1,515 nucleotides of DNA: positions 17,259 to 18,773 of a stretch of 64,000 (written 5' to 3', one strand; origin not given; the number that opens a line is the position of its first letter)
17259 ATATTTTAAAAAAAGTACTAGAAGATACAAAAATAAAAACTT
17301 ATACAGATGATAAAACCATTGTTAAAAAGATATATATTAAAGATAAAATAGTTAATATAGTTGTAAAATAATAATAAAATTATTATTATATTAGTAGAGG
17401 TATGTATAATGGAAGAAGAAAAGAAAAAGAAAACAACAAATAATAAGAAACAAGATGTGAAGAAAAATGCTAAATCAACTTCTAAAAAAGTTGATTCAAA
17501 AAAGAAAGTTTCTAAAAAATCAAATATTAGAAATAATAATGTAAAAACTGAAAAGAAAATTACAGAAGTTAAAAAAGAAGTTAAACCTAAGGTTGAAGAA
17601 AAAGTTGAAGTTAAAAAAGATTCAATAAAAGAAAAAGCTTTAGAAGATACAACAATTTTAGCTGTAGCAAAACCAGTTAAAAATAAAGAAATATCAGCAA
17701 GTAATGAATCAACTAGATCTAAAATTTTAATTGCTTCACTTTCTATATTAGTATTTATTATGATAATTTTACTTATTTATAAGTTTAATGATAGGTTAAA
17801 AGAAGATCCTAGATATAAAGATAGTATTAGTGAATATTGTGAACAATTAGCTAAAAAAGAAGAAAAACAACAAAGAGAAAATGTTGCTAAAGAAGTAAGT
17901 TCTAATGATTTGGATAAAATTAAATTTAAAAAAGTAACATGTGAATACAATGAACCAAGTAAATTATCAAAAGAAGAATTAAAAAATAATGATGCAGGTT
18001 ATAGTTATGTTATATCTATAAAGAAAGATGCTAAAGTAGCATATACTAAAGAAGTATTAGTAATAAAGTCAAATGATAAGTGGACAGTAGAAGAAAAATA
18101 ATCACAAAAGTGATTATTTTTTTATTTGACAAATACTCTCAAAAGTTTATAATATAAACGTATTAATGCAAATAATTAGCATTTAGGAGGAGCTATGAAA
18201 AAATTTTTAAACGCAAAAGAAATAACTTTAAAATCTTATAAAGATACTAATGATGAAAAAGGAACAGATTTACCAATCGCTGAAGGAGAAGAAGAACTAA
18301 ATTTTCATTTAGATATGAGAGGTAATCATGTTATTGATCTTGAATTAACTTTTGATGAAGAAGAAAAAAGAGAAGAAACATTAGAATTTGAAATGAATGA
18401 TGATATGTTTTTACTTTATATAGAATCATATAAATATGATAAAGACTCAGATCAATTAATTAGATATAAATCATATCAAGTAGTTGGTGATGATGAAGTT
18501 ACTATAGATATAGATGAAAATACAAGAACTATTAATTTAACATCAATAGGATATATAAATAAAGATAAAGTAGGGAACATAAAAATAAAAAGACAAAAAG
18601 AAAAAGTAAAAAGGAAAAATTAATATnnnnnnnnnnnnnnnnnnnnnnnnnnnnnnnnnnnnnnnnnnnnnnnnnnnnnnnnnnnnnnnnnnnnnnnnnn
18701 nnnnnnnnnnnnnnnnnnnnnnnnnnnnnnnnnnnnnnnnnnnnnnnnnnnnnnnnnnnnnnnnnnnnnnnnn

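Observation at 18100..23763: Six-gene operon for an apparently undescribed metal-regulated sulfur/PLP pathway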

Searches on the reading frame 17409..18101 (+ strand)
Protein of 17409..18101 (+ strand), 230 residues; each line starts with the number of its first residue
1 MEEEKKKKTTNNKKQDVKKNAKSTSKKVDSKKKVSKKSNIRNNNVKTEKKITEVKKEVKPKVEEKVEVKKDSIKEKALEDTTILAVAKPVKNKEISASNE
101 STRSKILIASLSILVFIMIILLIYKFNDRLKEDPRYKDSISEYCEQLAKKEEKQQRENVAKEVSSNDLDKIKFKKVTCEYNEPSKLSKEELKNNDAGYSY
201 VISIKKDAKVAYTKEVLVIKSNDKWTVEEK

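Call 97: search_protein_families(library=pfam, proteins=[window:17409-18101:+], max_evalue=0.001)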
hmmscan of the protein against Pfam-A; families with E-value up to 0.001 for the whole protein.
window:17409-18101:+ (230 aa): 0 families

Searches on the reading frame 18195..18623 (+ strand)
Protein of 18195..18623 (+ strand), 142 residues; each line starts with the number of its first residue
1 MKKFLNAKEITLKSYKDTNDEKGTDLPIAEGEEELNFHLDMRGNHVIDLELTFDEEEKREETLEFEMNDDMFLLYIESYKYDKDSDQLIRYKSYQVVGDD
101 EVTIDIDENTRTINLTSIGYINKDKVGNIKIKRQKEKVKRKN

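Call 3: search_protein_families(library=pfam, proteins=[window:18195-18623:+], max_evalue=0.01)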
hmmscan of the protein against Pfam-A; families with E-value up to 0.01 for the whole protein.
window:18195-18623:+ (142 aa): 0 families

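Call 4: search_protein_families(library=ncbifam, proteins=[window:18195-18623:+], max_evalue=0.01)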
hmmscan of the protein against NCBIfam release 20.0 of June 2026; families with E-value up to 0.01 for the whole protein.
window:18195-18623:+ (142 aa): 0 families

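Call 65: find_homologous_proteins(query=window:18195-18620:+, max_evalue=0.001)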
Query window:18195-18620:+ (142 aa): 75 proteins with E <= 0.001 among 96 candidates.
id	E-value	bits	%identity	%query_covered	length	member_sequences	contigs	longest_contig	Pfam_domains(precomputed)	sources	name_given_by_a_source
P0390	1.7e-83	295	99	100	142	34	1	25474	-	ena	-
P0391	3.4e-75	268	89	99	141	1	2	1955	-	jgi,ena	-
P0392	6.2e-75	267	89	99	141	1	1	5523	-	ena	-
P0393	1.3e-74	266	89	99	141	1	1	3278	-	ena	-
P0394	7.6e-71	254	86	99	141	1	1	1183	-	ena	-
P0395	7.4e-68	245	82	99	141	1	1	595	-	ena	-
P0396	1.5e-67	244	82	99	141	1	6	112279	-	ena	-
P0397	2.7e-67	243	81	99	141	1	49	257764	-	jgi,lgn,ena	-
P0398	4.3e-67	242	81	99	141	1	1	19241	-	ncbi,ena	-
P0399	4.9e-67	242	81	99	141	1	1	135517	-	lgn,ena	-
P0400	6.6e-67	241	81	99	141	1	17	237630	-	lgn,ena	-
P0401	9.5e-67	241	81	99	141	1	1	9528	-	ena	-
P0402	1.2e-66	241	81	99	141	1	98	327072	-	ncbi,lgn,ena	-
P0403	1.3e-66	241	81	99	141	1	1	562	-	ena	-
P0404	2.2e-66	240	81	99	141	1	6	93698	-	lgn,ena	-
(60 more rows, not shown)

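Call 74: predict_structure(alignment_id=A7)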
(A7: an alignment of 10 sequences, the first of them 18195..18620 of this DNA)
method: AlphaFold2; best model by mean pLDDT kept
length: 142 residues; sequences in the alignment: 10
mean_pLDDT: 80.2   pTM: 0.73
mean pLDDT of the five models: 80.2, 77.7, 73.8, 70.7, 70.6
residues with pLDDT >= 90: 18; 70-90: 103; 50-70: 15; < 50: 6
segments of 3 or more residues with pLDDT < 50: 137-142
pLDDT, mean of each block of 10 residues (from residue 1): 84 84 87 88 82 81 82 79 82 83 81 74 79 65 39
secondary structure, 60 per line:
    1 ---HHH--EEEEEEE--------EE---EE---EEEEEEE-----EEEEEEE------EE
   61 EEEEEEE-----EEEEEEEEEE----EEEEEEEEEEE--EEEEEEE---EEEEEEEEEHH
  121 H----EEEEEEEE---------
elements in order: E9-15 E34-40 E46-52 E59-67 E73-82 E87-97 E100-106 E110-118 E126-133
